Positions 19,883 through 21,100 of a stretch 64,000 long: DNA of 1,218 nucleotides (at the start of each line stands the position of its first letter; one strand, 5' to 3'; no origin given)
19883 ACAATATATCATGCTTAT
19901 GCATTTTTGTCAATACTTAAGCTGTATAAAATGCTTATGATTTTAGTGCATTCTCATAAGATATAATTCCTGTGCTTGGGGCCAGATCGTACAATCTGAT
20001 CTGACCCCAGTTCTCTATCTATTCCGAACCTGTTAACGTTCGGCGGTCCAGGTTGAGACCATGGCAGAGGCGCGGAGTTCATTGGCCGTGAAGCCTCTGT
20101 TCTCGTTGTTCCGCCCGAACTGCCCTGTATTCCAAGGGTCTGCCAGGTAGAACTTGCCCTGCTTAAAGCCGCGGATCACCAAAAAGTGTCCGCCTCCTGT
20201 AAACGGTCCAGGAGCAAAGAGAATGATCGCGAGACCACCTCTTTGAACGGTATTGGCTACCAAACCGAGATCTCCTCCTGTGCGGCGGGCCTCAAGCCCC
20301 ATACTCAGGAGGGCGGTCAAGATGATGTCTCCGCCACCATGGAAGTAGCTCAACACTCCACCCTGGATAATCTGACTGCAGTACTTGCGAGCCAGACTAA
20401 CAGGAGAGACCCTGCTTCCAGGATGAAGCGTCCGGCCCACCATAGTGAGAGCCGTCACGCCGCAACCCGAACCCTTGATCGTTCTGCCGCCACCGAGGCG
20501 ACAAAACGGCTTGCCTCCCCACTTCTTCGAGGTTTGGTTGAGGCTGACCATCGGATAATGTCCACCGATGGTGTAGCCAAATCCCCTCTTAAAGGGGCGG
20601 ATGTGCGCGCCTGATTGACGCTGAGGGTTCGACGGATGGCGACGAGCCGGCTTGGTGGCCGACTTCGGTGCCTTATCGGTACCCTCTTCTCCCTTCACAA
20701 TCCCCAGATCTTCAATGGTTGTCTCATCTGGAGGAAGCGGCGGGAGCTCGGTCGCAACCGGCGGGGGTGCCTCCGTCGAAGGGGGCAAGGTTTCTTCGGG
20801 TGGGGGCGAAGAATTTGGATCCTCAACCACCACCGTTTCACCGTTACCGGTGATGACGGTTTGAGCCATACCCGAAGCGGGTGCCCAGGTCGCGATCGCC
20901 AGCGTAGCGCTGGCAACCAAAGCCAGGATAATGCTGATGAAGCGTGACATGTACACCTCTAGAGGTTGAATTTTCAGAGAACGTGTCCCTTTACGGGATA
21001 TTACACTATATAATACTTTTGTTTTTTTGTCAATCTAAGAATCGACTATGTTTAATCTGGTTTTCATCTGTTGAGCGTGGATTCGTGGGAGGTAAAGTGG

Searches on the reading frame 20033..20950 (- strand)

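Call 88: search_protein_families(library=pfam, proteins=[window:20033-20950:-], max_evalue=0.01)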
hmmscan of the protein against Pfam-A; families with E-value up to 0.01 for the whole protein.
window:20033-20950:- (305 aa): 2 families
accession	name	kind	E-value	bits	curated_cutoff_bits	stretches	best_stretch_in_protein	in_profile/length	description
PF13529.12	Peptidase_C39_2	-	3.3e-09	37.9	24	1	159-273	12-143/143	Peptidase_C39 like family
PF12385.14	Peptidase_C70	-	0.0018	18.6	19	0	251-275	100-126/141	Papain-like cysteine protease AvrRpt2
